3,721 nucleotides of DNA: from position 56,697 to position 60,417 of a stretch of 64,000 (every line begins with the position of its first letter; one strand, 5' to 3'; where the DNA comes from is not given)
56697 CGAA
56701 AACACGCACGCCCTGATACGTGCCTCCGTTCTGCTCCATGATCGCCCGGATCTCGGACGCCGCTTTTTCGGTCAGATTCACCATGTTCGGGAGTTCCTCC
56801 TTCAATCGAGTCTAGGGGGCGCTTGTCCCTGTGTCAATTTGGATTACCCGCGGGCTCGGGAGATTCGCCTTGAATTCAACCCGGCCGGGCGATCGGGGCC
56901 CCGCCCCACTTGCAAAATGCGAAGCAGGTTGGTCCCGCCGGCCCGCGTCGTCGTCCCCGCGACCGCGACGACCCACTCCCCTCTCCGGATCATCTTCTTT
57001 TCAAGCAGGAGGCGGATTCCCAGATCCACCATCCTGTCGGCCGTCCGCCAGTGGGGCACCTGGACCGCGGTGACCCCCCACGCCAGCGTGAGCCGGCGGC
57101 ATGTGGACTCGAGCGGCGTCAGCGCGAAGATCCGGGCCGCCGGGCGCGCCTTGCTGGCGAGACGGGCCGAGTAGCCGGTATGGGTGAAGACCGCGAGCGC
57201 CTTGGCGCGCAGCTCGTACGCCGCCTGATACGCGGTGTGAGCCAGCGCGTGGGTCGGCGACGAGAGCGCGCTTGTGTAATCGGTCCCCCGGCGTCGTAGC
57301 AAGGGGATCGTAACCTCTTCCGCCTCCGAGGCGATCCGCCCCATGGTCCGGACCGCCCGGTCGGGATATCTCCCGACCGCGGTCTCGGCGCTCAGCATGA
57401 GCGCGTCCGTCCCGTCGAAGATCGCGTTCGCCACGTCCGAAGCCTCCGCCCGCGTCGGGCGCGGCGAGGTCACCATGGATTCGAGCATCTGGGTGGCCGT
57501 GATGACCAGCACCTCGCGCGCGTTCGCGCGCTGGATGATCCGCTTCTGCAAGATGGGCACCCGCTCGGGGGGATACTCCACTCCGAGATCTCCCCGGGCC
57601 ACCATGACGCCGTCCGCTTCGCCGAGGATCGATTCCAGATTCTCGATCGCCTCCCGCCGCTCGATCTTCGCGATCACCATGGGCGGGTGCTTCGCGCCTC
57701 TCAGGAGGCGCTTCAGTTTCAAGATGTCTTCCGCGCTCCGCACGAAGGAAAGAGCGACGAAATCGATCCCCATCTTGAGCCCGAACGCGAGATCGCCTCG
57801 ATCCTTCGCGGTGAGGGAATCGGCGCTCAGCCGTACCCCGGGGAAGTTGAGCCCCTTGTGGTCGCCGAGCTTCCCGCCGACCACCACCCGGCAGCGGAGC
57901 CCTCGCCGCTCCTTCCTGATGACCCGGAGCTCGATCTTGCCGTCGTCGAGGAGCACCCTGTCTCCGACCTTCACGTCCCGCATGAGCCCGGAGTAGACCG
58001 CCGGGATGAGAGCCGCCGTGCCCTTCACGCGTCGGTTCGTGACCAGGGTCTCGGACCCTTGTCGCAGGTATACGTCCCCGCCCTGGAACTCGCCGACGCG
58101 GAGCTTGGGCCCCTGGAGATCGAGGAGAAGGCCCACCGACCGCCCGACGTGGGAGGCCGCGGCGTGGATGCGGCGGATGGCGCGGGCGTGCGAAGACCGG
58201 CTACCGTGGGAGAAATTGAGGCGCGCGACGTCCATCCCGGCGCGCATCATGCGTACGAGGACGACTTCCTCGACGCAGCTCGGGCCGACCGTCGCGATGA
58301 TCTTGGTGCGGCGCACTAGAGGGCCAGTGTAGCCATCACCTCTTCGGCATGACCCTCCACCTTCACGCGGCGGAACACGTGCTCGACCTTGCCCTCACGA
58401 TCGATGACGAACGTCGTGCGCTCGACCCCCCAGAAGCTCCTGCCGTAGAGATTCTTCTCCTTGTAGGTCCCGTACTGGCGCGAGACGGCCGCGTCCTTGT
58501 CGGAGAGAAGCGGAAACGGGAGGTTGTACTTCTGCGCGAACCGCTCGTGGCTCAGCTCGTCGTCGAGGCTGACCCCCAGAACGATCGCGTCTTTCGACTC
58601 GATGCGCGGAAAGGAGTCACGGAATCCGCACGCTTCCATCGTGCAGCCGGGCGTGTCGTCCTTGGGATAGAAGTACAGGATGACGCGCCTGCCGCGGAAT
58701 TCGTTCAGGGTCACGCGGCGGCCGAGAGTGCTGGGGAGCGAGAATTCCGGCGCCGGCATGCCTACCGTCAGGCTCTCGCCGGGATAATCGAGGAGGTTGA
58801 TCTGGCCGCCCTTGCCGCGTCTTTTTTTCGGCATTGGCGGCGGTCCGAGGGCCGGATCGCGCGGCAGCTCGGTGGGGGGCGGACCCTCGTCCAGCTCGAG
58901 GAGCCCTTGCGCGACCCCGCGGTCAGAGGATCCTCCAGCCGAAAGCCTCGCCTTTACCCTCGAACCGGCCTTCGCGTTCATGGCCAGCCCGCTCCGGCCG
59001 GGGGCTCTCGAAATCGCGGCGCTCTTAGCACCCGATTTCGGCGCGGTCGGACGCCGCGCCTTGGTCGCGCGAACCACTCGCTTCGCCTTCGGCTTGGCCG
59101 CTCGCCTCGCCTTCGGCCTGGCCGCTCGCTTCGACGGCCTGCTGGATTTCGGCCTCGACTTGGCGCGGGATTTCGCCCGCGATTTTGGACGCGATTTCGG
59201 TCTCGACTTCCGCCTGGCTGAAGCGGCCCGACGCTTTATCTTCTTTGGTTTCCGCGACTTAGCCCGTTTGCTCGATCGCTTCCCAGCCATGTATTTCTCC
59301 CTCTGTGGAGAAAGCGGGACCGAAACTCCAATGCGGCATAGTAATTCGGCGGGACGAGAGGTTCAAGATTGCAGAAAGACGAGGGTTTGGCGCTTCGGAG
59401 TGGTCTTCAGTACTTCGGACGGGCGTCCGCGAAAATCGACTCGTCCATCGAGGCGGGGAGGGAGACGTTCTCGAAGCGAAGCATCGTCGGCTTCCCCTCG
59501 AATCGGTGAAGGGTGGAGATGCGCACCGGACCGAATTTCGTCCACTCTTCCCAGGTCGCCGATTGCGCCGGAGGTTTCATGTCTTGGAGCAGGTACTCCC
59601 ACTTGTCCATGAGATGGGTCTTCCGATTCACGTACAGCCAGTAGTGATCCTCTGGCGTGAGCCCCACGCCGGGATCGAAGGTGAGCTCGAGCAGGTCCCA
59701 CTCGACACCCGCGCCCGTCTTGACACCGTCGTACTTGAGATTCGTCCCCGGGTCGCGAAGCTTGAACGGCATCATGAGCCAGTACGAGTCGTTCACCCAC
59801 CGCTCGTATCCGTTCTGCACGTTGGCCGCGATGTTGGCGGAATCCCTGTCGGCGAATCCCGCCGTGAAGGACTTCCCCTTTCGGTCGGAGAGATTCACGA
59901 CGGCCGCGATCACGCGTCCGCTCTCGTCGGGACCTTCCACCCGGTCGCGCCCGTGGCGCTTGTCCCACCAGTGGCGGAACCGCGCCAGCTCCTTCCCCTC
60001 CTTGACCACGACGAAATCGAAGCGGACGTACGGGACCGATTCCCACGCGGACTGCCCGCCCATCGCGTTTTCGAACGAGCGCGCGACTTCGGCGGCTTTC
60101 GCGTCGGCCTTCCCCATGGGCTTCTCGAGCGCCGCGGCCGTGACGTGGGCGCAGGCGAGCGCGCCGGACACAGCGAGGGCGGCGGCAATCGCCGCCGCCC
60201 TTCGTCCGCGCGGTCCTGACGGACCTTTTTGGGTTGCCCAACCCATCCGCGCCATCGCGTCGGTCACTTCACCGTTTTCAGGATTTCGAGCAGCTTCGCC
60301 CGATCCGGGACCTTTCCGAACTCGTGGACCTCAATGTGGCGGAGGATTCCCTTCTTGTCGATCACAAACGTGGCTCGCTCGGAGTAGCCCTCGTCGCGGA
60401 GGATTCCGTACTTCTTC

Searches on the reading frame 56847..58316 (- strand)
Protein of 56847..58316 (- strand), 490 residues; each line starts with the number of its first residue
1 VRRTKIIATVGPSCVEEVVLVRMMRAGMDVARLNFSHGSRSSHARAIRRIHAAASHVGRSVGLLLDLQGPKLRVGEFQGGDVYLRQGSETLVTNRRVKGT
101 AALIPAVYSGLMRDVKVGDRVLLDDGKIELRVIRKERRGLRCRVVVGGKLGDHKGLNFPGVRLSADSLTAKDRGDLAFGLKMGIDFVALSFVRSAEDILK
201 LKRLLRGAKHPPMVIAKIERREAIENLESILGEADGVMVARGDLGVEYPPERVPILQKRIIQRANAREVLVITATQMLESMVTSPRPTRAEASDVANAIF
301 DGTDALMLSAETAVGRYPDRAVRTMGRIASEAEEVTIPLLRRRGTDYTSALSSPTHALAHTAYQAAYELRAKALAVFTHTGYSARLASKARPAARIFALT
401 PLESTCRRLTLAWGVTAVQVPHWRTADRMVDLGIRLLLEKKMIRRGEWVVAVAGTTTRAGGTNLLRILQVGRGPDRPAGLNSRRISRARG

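Call 77: search_protein_families(library=pfam, proteins=[window:56847-58316:-], max_evalue=0.001)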
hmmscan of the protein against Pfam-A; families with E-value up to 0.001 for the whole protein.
window:56847-58316:- (490 aa): 2 families
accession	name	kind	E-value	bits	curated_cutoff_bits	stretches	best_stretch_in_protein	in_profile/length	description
PF00224.27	PK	-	2.5e-112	375.6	30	1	1-322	1-328/328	Pyruvate kinase, barrel domain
PF02887.21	PK_C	-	9.6e-31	106.7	28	1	356-468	1-114/114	Pyruvate kinase, alpha/beta domain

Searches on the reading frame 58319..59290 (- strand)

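Call 77: search_protein_families(library=pfam, proteins=[window:58319-59290:-], max_evalue=0.001)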
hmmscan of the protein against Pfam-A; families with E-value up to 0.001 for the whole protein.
window:58319-59290:- (324 aa): 2 families
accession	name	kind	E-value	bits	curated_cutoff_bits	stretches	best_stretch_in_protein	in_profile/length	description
PF00578.27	AhpC-TSA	-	2e-39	134.8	26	1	176-304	1-123/124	AhpC/TSA family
PF08534.16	Redoxin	-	6.8e-24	84.8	26.6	1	176-313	2-139/148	Redoxin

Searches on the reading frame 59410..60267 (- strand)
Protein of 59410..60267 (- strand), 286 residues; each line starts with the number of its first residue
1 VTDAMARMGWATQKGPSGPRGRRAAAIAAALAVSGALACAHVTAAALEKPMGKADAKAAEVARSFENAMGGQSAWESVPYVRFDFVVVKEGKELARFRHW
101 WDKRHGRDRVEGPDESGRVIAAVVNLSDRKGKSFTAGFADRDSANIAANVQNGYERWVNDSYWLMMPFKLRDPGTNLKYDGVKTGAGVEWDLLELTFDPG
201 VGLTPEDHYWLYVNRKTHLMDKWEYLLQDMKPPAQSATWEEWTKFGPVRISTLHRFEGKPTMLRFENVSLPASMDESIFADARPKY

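Call 77: search_protein_families(library=pfam, proteins=[window:59410-60267:-], max_evalue=0.001)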
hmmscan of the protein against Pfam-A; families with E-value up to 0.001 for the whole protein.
window:59410-60267:- (286 aa): 1 family
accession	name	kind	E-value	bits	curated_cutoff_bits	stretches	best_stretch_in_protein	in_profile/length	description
PF20113.4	DUF6503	-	6e-05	23.1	22.9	1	143-228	110-199/255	Family of unknown function (DUF6503)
